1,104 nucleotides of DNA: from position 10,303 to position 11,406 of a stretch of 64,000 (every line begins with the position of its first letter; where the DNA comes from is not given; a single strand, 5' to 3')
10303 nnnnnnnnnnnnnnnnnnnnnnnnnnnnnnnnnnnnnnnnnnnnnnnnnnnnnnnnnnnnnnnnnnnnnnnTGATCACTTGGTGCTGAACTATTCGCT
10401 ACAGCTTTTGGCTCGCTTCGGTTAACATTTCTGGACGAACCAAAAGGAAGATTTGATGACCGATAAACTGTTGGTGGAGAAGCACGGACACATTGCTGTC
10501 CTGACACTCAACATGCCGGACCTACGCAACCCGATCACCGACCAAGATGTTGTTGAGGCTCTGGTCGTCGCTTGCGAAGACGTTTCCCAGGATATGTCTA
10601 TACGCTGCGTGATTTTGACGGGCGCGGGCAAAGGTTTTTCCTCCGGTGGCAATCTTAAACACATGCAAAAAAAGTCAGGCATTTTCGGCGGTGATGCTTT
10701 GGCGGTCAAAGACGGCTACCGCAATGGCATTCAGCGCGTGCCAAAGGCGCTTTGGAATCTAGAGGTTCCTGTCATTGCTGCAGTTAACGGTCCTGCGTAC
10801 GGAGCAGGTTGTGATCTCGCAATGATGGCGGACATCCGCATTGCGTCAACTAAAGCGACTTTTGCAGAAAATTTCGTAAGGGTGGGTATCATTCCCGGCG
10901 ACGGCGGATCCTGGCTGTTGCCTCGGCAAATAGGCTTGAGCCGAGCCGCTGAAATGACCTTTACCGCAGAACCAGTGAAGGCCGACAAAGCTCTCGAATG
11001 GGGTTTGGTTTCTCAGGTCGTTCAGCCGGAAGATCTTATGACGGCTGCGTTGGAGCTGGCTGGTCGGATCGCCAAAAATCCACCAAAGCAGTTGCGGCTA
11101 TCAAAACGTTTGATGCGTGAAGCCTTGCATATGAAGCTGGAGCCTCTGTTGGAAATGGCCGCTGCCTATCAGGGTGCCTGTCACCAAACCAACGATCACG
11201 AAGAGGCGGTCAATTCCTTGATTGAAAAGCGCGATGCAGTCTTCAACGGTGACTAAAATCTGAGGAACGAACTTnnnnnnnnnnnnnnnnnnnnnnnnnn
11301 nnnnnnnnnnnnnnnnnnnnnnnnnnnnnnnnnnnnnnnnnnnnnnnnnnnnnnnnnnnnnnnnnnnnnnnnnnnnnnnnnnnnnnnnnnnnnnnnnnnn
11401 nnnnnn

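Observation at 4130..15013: Single tightly packed operon joining PCA 4,5-cleavage genes, the dehalogenase and CoA-dependent beta-oxidation-type enzymes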

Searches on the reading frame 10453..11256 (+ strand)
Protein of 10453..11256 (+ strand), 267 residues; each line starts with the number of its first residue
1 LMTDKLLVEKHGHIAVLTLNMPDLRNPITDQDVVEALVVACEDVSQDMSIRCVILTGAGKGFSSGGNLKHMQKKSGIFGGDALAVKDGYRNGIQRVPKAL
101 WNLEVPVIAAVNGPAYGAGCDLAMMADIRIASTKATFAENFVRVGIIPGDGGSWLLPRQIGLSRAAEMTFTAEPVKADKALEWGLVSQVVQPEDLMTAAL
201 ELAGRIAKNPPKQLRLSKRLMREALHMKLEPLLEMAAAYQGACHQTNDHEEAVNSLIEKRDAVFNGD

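Call 3: search_protein_families(library=pfam, proteins=[window:10453-11256:+])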
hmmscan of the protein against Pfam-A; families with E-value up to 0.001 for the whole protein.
window:10453-11256:+ (267 aa): 2 families
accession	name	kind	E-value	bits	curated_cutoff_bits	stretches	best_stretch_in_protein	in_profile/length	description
PF00378.25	ECH_1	-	1.8e-57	195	27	1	10-266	2-250/251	Enoyl-CoA hydratase/isomerase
PF16113.10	ECH_2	-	2.4e-24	86.9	27.2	1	15-199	2-181/335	Enoyl-CoA hydratase/isomerase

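Call 4: search_protein_families(library=ncbifam, proteins=[window:10453-11256:+])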
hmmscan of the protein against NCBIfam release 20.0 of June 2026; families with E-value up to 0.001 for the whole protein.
window:10453-11256:+ (267 aa): 72 families (the best 25 are shown)
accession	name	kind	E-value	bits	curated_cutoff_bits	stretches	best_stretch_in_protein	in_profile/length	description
NF006699.0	PRK09245.1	subfamily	3.6e-122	406.7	354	1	2-266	1-265/266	crotonase/enoyl-CoA hydratase family protein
NF004635.0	PRK05981.1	equivalog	3.9e-57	193.8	351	1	3-266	3-265/266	enoyl-CoA hydratase/isomerase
NF051848.1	EnCoAHydtEchA19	equivalog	4.5e-57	193.6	400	1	6-266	2-257/258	enoyl-CoA hydratase EchA19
NF004475.0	PRK05809.1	subfamily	2.2e-56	191.3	394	1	4-265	4-258/260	short-chain-enoyl-CoA hydratase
TIGR02280.1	PaaB1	equivalog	3.8e-55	187.2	345.15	1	7-266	2-255/256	2-(1,2-epoxy-1,2-dihydrophenyl)acetyl-CoA isomerase PaaG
NF004840.0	PRK06190.1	equivalog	1.4e-54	185.4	253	1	2-263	2-251/260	enoyl-CoA hydratase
NF004525.0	PRK05870.1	equivalog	2e-50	172.1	285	1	2-246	1-236/249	enoyl-CoA hydratase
NF006107.0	PRK08258.1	equivalog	3e-50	171.1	330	1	5-267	18-277/277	enoyl-CoA hydratase family protein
NF006109.0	PRK08260.1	subfamily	4.6e-50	170.6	320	1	4-266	4-277/296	enoyl-CoA hydratase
NF006007.0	PRK08138.1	subfamily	7.2e-50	169.8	355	1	8-266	11-260/261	enoyl-CoA hydratase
NF004857.0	PRK06210.1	equivalog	1.3e-49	169.1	341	1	3-266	7-274/275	enoyl-CoA hydratase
NF046063.1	oxepin_alt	equivalog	2.8e-49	167.9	300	1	6-262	2-253/254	oxepin-CoA hydrolase, alternative type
NF007239.0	PRK09674.1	equivalog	6e-48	163.5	371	1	3-266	3-256/257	2,3-dehydroadipyl-CoA hydratase PaaF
NF004634.0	PRK05980.1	equivalog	6.7e-48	163.3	375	1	2-264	1-260/263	crotonase/enoyl-CoA hydratase family protein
NF005700.0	PRK07511.1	subfamily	3.2e-47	161.3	274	1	2-265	1-259/260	enoyl-CoA hydratase family protein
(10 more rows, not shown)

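Call 27: find_homologous_proteins(query=window:10456-11256:+, max_evalue=1e-30)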
Query window:10456-11256:+ (266 aa): 7716 proteins with E <= 1e-30 among 8000 candidates; the best 120 are listed.
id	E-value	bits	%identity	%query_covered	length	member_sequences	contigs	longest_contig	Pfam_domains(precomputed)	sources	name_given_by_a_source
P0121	1.3e-172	590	100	100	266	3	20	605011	PF00378.26,PF16113.11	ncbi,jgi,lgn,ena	jgi:enoyl-CoA hydratase/carnithine racemase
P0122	1.3e-153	528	88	100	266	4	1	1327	PF00378.26,PF16113.11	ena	-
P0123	3.1e-137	474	78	100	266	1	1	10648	PF00378.26,PF16113.11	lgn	-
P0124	2.8e-133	461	76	100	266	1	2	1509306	PF00378.26,PF16113.11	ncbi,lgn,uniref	ncbi:crotonase/enoyl-CoA hydratase family protein [Ostreiculturibacter nitratireducens]|uniref:croto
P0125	1.6e-126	439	73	100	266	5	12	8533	PF00378.26,PF16113.11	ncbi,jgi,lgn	-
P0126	2.8e-125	435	71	100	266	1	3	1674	PF00378.26,PF16113.11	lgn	-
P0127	5.8e-122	424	69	100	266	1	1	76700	PF00378.26,PF16113.11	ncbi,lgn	-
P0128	1.2e-121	423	70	100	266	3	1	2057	PF00378.26,PF16113.11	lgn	-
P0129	2.0e-121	422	70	100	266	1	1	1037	PF00378.26,PF16113.11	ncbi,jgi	-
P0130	2.0e-121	422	70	100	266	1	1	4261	PF00378.26,PF16113.11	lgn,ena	-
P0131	3.0e-121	422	70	100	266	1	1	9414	PF00378.26,PF16113.11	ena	-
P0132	4.8e-121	421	67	100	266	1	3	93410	PF00378.26,PF16113.11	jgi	jgi:enoyl-CoA hydratase/carnithine racemase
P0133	2.0e-120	419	69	100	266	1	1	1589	PF00378.26,PF16113.11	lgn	-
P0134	2.5e-120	419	70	100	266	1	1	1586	PF00378.26,PF16113.11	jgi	-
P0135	2.6e-120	419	69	100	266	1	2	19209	PF00378.26,PF16113.11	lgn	-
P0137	5.8e-120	417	69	100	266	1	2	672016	PF00378.26,PF16113.11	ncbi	ncbi:MAG: crotonase/enoyl-CoA hydratase family protein [Stappiaceae bacterium]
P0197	3.0e-117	408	68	100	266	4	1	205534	PF00378.26,PF16113.11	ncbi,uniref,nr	ncbi:crotonase/enoyl-CoA hydratase family protein [Leisingera sp. JC1]|uniref:crotonase/enoyl-CoA hy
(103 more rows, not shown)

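Call 28: find_encoding_contigs(protein=P0124, flank=8000, max_places=2)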
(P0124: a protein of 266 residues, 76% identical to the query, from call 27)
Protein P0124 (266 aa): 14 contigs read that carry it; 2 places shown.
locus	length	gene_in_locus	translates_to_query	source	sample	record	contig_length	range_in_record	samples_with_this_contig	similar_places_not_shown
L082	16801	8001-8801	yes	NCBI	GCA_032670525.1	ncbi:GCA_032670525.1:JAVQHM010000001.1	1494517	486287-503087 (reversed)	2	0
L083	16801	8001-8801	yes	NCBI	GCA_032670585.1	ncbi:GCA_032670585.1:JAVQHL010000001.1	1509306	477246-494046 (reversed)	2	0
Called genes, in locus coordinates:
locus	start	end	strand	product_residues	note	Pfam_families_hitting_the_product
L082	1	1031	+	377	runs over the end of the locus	PF00005:ABC_tran, PF00571:CBS (faint)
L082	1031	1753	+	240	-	PF00528:BPD_transp_1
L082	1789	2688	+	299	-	PF04069:OpuAC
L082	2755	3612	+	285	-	PF00795:CN_hydrolase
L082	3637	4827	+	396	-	PF02771:Acyl-CoA_dh_N, PF02770:Acyl-CoA_dh_M, PF00441:Acyl-CoA_dh_1, PF08028:Acyl-CoA_dh_2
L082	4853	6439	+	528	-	PF00501:AMP-binding, PF13193:AMP-binding_C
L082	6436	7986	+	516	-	PF06253:MTTB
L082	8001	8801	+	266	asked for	PF00378:ECH_1, PF16113:ECH_2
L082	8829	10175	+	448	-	PF03972:MmgE_PrpD_N, PF19305:MmgE_PrpD_C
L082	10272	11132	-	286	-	PF00126:HTH_1, PF03466:LysR_substrate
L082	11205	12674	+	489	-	PF00171:Aldedh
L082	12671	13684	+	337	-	PF01244:Peptidase_M19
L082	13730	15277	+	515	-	PF02028:BCCT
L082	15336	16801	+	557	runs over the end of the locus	-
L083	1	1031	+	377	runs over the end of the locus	PF00005:ABC_tran, PF00571:CBS (faint)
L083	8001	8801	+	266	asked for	PF00378:ECH_1, PF16113:ECH_2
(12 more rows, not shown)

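Call 29: find_encoding_contigs(protein=P0137, flank=8000, max_places=2)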
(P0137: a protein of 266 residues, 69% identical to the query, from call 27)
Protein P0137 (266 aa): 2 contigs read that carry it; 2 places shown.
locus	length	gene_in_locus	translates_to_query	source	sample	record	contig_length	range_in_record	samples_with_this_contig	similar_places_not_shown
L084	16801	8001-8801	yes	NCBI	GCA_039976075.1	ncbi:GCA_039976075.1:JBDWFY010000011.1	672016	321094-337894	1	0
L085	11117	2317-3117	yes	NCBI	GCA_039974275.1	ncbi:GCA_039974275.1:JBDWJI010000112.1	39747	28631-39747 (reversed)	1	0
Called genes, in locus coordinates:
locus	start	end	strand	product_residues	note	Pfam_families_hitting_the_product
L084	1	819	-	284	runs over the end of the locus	PF00795:CN_hydrolase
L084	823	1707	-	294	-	PF01418:HTH_6 (weak), PF01380:SIS, PF13580:SIS_2 (weak)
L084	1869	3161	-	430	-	PF06808:DctM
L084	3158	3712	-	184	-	PF04290:DctQ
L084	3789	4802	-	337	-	PF03480:DctP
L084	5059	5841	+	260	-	PF00378:ECH_1, PF16113:ECH_2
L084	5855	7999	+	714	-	PF02629:CoA_binding, PF13380:CoA_binding_2, PF13607:Succ_CoA_lig, PF19045:Ligase_CoA_2 (weak), PF13549:ATP-grasp_5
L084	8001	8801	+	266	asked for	PF00378:ECH_1, PF16113:ECH_2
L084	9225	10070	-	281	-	PF20181:DUF6544, PF21900:DUF6920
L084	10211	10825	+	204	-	PF00440:TetR_N, PF14246:TetR_C_7 (weak)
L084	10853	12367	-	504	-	PF00486:Trans_reg_C, PF13428:TPR_14 (faint), PF00515:TPR_1 (faint), PF07719:TPR_2 (faint), PF13414:TPR_11 (faint), PF13431:TPR_17 (faint), PF14559:TPR_19 (faint)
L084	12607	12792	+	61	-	-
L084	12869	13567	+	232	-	PF00392:GntR, PF07729:FCD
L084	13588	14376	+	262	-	PF00106:adh_short, PF08659:KR, PF13561:adh_short_C2, PF23441:SDR (weak)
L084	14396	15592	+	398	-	PF07221:GlcNAc_2-epim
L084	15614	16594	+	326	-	PF00532:Peripla_BP_1, PF13407:Peripla_BP_4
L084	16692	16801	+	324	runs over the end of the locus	PF02653:BPD_transp_2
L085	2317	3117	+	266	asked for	PF00378:ECH_1, PF16113:ECH_2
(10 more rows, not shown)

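Call 30: find_encoding_contigs(protein=P0197, flank=8000, max_places=2)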
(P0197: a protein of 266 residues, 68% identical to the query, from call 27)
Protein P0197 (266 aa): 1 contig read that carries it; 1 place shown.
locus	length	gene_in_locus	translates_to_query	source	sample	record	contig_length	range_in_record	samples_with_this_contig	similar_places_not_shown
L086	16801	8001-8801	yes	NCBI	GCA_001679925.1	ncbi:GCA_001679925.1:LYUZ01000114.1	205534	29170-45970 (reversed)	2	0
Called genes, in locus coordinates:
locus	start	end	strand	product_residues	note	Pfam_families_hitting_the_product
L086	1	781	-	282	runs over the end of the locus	PF00795:CN_hydrolase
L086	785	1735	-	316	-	PF01418:HTH_6 (weak), PF01380:SIS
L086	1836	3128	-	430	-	PF06808:DctM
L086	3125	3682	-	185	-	PF04290:DctQ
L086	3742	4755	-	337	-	PF03480:DctP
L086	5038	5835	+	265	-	PF00378:ECH_1, PF16113:ECH_2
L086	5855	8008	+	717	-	PF02629:CoA_binding, PF13380:CoA_binding_2, PF08442:ATP-grasp_2 (faint), PF13607:Succ_CoA_lig, PF19045:Ligase_CoA_2 (faint), PF13549:ATP-grasp_5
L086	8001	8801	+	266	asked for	PF00378:ECH_1, PF16113:ECH_2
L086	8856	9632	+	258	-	PF00378:ECH_1, PF16113:ECH_2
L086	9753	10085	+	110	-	PF01235:Na_Ala_symp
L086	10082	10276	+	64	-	-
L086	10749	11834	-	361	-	PF04055:Radical_SAM, PF13186:SPASM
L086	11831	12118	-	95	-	PF05402:PqqD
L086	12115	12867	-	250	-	PF03070:TENA_THI-4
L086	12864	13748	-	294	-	PF12706:Lactamase_B_2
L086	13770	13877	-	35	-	PF08042:PqqA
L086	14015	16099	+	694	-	PF12801:Fer4_5, PF27538:NosR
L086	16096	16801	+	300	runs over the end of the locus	PF02424:ApbE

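Call 31: find_encoding_contigs(protein=P0121, flank=10000, max_places=6)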
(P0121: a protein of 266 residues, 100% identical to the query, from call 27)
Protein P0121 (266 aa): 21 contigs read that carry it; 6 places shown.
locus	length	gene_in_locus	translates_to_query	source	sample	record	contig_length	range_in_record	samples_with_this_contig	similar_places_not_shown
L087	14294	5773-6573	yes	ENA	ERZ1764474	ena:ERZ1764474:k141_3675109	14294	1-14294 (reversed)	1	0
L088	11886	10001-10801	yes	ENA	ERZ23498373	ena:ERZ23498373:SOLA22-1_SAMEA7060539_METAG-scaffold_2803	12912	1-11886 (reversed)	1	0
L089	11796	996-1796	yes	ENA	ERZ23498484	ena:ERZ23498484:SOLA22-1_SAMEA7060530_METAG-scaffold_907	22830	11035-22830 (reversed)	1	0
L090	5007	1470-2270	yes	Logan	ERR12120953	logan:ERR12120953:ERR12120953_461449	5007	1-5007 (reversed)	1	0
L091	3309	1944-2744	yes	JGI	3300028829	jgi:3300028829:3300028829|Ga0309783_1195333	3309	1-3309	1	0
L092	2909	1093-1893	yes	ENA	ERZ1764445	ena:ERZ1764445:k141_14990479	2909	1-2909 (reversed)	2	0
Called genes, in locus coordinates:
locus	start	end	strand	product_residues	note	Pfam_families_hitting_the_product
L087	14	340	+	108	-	PF09130:DUF1932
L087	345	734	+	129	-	PF07746:LigA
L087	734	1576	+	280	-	PF02900:LigB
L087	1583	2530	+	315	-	PF01408:GFO_IDH_MocA, PF19858:OxRdtase_C, PF22725:GFO_IDH_MocA_C3 (weak)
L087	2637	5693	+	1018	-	PF12838:Fer4_7, PF13484:Fer4_16, PF22290:DmmA-like_N, PF00111:Fer2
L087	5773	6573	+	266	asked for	PF00378:ECH_1, PF16113:ECH_2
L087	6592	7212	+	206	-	PF00857:Isochorismatase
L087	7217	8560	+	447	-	PF05977:MFS_3, PF07690:MFS_1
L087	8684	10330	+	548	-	PF02771:Acyl-CoA_dh_N, PF02770:Acyl-CoA_dh_M, PF00441:Acyl-CoA_dh_1, PF08028:Acyl-CoA_dh_2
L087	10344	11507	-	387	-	PF00355:Rieske, PF00848:Ring_hydroxyl_A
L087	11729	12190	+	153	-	-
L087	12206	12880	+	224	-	PF12973:Cupin_7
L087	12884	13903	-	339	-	PF00296:Bac_luciferase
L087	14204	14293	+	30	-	?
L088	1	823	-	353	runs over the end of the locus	PF04303:PrpF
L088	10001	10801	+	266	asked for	PF00378:ECH_1, PF16113:ECH_2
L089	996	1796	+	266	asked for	PF00378:ECH_1, PF16113:ECH_2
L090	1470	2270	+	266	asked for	PF00378:ECH_1, PF16113:ECH_2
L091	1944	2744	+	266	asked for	PF00378:ECH_1, PF16113:ECH_2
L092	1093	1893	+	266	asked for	PF00378:ECH_1, PF16113:ECH_2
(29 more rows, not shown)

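Call 48: search_solved_structures(query=window:10456-11256:+, max_evalue=1e-20)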
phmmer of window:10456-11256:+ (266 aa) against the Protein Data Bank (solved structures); distinct sequences matched with E-value up to 1e-20: 95 (the best 60 are shown).
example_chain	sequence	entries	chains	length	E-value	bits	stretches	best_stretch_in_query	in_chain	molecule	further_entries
7mcm_A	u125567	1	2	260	8.8e-76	257.8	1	2-254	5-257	Enoyl-CoA hydratase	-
6sla_AAA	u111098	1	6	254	9.2e-50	172.6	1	5-265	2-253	Enoyl-CoA hydratase/carnithine racemase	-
6slb_AAA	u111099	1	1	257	1e-49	172.4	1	5-265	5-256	Enoyl-CoA hydratase/carnithine racemase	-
6sl9_AAA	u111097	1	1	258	1e-49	172.4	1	5-265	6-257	Enoyl-CoA hydratase/carnithine racemase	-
3hrx_A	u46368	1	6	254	1.5e-49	171.9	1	6-265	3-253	Probable enoyl-CoA hydratase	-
5z7r_A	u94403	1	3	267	4.6e-48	167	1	4-260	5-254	Short-chain-enoyl-CoA hydratase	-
2ej5_A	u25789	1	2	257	1.6e-44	155.4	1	5-265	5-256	Enoyl-CoA hydratase subunit II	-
4fzw_C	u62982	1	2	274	1.2e-39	139.4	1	12-265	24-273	1,2-epoxyphenylacetyl-CoA isomerase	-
5xzd_A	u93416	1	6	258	2.7e-39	138.3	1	4-264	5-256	Enoyl-CoA hydratase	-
3p5m_A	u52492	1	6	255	3.7e-36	128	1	6-265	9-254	Enoyl-CoA hydratase/isomerase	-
8zru_A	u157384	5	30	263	1.8e-35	125.7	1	9-264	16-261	Enoyl-CoA hydratase, mitochondrial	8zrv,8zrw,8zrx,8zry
2hw5_A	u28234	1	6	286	4.6e-35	124.4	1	9-264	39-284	Enoyl-CoA hydratase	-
9qwv_A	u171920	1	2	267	9.4e-35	123.4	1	9-263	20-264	Enoyl-CoA hydratase, mitochondrial, putative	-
4jcs_A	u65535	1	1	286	1.2e-34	123.1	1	11-265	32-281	Enoyl-CoA hydratase/isomerase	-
5ylo_A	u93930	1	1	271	1.5e-34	122.7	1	10-265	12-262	Probable enoyl-CoA hydratase/isomerase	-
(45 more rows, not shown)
